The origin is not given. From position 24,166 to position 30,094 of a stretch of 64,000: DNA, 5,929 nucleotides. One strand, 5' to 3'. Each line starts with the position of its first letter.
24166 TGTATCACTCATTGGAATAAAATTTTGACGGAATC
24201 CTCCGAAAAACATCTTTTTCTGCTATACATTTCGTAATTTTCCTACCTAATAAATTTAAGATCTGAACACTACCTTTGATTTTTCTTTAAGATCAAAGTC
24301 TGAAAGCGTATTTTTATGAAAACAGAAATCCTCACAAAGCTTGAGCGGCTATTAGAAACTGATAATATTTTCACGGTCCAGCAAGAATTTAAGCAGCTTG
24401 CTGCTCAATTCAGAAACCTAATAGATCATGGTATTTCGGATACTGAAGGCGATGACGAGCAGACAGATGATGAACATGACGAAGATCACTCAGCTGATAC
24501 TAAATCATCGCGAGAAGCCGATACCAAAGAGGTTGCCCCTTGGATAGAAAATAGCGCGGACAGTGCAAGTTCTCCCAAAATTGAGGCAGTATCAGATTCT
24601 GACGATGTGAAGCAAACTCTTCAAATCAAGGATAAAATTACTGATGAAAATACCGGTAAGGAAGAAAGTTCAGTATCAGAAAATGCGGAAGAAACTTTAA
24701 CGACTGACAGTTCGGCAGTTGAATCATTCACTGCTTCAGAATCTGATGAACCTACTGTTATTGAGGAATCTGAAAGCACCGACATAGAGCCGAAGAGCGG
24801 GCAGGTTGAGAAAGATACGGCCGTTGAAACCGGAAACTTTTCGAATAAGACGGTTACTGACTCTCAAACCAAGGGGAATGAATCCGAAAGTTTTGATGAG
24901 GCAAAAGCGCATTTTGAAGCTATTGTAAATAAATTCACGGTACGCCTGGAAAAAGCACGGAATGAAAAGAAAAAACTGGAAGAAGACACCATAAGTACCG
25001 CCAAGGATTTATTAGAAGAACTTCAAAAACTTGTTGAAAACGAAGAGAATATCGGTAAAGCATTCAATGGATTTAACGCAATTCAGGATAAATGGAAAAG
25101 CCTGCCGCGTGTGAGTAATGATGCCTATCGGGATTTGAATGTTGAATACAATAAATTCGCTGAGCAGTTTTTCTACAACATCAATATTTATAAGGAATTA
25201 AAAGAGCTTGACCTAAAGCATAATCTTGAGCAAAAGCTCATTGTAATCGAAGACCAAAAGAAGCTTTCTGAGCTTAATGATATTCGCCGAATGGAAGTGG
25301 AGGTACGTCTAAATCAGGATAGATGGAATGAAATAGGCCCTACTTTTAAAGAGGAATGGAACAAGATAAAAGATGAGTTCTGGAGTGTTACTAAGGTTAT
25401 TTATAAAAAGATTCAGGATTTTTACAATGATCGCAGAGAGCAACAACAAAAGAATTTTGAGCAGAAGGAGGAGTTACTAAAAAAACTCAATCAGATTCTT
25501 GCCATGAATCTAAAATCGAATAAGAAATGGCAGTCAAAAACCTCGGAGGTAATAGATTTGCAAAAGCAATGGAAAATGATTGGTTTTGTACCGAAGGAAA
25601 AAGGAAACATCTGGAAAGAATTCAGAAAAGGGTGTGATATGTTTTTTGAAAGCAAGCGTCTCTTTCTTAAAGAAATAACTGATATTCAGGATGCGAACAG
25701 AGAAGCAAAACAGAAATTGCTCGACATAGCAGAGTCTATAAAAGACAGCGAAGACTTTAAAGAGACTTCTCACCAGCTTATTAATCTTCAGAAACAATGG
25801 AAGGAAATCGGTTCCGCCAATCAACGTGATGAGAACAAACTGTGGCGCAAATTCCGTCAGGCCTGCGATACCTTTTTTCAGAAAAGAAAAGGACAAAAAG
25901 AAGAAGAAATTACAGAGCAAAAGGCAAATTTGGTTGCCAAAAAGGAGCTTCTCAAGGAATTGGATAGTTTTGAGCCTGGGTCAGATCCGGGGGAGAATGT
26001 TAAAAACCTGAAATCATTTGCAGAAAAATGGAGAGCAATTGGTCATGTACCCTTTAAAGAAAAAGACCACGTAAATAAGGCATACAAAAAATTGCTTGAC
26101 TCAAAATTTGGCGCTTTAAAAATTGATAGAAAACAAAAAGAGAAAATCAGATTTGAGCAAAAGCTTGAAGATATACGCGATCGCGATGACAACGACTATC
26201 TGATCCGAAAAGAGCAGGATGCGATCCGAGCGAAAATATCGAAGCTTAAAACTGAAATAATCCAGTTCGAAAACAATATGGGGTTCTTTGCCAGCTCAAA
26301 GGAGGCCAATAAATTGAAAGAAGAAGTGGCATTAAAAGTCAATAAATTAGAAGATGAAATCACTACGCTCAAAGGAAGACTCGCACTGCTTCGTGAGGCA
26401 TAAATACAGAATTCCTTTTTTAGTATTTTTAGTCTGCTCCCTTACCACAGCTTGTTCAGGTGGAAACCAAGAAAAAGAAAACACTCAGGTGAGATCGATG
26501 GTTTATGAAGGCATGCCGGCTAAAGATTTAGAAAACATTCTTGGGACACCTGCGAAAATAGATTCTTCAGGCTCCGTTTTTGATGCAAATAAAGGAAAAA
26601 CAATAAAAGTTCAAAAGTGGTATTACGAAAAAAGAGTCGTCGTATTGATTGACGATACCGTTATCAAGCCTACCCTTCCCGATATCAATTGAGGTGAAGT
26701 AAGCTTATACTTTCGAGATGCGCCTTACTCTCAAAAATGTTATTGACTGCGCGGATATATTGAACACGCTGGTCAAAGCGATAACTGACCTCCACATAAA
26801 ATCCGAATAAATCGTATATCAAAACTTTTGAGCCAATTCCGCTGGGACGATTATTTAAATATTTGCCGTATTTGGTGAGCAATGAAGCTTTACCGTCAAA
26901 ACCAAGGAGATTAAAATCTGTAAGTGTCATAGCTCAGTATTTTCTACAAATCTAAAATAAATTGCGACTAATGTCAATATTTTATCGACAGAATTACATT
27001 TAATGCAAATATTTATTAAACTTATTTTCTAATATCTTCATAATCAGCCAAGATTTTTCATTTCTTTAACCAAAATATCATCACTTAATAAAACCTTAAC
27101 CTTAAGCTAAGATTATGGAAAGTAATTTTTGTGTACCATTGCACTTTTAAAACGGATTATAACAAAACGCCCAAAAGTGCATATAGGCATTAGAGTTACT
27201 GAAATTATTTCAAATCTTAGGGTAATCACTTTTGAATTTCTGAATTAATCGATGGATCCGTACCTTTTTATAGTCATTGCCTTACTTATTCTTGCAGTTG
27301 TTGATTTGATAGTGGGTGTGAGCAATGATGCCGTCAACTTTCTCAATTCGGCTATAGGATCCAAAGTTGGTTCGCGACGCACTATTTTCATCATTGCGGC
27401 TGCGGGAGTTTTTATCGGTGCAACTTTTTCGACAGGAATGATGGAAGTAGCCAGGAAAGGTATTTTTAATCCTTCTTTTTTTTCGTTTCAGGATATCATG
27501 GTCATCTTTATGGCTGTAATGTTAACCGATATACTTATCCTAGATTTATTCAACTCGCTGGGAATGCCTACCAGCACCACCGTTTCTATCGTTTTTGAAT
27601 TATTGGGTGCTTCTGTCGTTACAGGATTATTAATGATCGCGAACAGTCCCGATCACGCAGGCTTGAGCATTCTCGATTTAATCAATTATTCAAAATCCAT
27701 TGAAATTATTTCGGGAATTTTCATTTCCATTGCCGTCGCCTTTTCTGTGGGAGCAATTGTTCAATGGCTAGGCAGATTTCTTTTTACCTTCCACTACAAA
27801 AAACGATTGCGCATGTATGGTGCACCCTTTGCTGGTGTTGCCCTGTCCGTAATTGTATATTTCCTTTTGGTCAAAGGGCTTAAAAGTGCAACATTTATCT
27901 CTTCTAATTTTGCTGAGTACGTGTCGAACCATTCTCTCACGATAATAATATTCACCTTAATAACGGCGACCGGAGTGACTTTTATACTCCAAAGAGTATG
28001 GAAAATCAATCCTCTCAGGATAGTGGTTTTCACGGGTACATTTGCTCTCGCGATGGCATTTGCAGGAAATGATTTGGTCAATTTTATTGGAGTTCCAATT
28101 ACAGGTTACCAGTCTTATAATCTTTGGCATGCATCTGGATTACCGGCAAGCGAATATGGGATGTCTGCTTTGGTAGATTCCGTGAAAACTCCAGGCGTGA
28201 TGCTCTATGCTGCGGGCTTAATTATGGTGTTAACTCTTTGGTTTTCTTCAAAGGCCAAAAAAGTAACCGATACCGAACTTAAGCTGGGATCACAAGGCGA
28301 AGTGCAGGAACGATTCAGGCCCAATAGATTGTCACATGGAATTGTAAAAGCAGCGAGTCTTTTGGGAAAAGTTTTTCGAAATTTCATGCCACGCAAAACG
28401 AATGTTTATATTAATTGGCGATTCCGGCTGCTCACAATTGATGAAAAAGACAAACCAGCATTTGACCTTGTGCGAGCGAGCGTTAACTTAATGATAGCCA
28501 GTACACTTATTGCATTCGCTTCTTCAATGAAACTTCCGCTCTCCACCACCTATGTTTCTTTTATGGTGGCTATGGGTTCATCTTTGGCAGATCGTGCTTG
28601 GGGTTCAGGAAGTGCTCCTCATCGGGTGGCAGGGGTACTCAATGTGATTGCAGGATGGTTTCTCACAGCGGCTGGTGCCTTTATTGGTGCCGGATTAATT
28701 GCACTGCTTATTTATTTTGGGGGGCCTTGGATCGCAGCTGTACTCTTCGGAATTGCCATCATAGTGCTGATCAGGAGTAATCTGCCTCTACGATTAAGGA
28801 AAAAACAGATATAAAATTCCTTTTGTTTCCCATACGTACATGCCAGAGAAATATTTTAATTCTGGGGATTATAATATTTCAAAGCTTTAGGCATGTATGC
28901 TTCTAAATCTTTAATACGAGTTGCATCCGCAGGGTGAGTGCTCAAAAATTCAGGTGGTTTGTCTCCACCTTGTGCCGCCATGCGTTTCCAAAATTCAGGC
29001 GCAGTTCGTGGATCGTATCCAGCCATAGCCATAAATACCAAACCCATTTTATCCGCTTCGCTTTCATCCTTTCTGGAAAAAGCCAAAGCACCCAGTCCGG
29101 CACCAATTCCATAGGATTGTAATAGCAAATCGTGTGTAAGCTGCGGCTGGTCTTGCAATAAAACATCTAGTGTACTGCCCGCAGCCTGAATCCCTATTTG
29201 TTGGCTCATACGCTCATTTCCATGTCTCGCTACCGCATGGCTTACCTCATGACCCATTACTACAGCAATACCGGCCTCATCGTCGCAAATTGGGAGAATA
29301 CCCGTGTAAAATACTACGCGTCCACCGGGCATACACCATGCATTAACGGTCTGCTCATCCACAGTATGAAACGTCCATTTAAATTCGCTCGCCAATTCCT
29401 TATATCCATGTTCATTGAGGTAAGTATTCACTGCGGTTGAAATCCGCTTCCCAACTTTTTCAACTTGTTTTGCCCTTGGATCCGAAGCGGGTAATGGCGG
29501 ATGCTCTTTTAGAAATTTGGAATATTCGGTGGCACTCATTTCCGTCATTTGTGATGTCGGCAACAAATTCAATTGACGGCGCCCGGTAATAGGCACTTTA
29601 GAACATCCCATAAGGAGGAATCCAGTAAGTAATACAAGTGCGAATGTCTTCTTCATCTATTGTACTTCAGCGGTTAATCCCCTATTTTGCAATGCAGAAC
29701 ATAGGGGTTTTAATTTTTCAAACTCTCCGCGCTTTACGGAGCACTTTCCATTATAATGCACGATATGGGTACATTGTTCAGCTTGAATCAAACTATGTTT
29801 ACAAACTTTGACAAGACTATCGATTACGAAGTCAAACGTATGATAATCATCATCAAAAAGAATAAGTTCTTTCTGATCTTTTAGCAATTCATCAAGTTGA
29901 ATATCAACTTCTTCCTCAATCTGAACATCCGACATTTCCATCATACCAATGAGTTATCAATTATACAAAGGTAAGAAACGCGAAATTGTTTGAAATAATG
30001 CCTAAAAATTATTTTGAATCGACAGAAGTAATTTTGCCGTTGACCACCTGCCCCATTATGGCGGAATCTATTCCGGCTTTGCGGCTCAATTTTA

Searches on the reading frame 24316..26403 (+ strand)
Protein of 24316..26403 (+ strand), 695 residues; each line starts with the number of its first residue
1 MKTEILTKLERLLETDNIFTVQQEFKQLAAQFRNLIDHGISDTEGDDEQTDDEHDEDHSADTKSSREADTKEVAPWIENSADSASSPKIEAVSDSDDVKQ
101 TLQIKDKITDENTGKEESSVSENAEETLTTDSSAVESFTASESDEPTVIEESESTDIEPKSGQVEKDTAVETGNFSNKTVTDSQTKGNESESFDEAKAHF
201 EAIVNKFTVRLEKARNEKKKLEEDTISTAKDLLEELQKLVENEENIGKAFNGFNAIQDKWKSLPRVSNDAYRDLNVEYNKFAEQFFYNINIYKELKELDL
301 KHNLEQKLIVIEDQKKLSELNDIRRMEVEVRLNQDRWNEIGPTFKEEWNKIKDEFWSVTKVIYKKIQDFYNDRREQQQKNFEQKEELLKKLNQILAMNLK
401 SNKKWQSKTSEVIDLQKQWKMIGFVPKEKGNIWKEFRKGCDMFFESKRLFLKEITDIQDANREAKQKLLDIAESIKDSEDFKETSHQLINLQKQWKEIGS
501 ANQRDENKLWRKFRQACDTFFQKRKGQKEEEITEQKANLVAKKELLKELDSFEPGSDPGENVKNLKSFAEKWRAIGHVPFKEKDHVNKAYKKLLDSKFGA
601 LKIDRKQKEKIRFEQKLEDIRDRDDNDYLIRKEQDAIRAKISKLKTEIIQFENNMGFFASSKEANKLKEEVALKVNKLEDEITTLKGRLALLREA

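Call 97: search_protein_families(library=pfam, proteins=[window:24316-26403:+], max_evalue=0.00001)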
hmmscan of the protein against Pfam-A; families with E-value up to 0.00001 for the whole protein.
window:24316-26403:+ (695 aa): 1 family
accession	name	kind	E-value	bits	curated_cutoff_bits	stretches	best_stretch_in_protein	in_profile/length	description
PF03993.17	DUF349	-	4.4e-63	210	23.9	5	508-581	1-75/75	Domain of Unknown Function (DUF349)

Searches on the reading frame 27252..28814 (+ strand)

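Call 5: search_protein_families(library=pfam, proteins=[window:27252-28814:+], max_evalue=0.01)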
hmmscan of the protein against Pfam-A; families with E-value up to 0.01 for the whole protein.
window:27252-28814:+ (520 aa): 1 family
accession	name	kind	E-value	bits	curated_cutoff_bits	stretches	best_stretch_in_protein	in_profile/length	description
PF01384.25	PHO4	-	9.3e-24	84.5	33.7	2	25-331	4-261/350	Phosphate transporter family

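Call 6: search_protein_families(library=ncbifam, proteins=[window:27252-28814:+], max_evalue=0.01)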
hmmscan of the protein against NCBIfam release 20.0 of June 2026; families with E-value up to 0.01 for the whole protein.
window:27252-28814:+ (520 aa): 0 families

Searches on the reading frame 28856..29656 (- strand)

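Call 5: search_protein_families(library=pfam, proteins=[window:28856-29656:-], max_evalue=0.01)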
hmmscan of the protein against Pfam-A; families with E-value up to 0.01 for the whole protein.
window:28856-29656:- (266 aa): 1 family
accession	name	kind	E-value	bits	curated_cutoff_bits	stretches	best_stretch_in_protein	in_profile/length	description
PF01435.24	Peptidase_M48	-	2.1e-31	109.7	20.3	1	92-253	23-184/186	Peptidase family M48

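Call 6: search_protein_families(library=ncbifam, proteins=[window:28856-29656:-], max_evalue=0.01)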
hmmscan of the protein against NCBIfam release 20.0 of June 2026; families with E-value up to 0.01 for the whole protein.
window:28856-29656:- (266 aa): 2 families
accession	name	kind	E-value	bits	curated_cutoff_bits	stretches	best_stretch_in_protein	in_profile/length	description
NF052400.1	M48_BAM_BepA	equivalog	1.3e-29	103.4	570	1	91-251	88-253/483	beta-barrel assembly-enhancing protease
NF052399.1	M48_lipo_LoiP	exception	1.1e-13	51.2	365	1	101-253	94-242/247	metalloprotease LoiP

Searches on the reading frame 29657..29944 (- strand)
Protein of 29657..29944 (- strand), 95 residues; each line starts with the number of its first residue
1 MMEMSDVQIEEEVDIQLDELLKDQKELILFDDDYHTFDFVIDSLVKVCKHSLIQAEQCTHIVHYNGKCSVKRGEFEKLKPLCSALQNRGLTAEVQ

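Call 5: search_protein_families(library=pfam, proteins=[window:29657-29944:-], max_evalue=0.01)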
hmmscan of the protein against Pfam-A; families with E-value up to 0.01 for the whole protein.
window:29657-29944:- (95 aa): 2 families
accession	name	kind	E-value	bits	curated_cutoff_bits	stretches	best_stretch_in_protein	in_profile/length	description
PF02617.22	ClpS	-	6.9e-17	61.4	23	1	26-89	7-76/80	ATP-dependent Clp protease adaptor protein ClpS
PF20324.3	DUF6619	-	0.0057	17.3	27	1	17-81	39-101/102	Family of unknown function (DUF6619)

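Call 6: search_protein_families(library=ncbifam, proteins=[window:29657-29944:-], max_evalue=0.01)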
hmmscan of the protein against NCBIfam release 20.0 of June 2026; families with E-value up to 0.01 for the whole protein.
window:29657-29944:- (95 aa): 9 families
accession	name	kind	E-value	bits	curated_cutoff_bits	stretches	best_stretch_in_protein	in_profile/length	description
NF000670.0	PRK00033.1-3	equivalog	2.9e-07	30.6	143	1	8-68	9-71/106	ATP-dependent Clp protease adapter ClpS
NF009563.0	PRK13019.1-3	equivalog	2.5e-06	27.3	117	1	26-91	28-94/101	ATP-dependent Clp protease adapter ClpS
NF009565.0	PRK13019.1-5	equivalog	8.2e-05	22.5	158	1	24-91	23-91/98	ATP-dependent Clp protease adapter ClpS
NF009562.0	PRK13019.1-2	equivalog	0.00013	22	160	1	26-91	22-88/95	ATP-dependent Clp protease adapter ClpS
NF000669.1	PRK00033.1-2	equivalog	0.00022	21.2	149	1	26-68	17-59/94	ATP-dependent Clp protease adapter ClpS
NF000671.1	PRK00033.1-4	equivalog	0.00044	20.3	107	1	26-93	18-86/91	ATP-dependent Clp protease adapter ClpS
NF000668.1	PRK00033.1-1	equivalog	0.00048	20.2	86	1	28-95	8-75/77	ATP-dependent Clp protease adapter ClpS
NF000672.0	PRK00033.1-5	equivalog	0.0016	18.5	112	1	26-68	27-69/104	ATP-dependent Clp protease adapter ClpS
TIGR04157.1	glyco_rSAM_CFB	subfamily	0.0067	15.5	400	1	11-87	77-147/406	TIGR04157 family glycosyltransferase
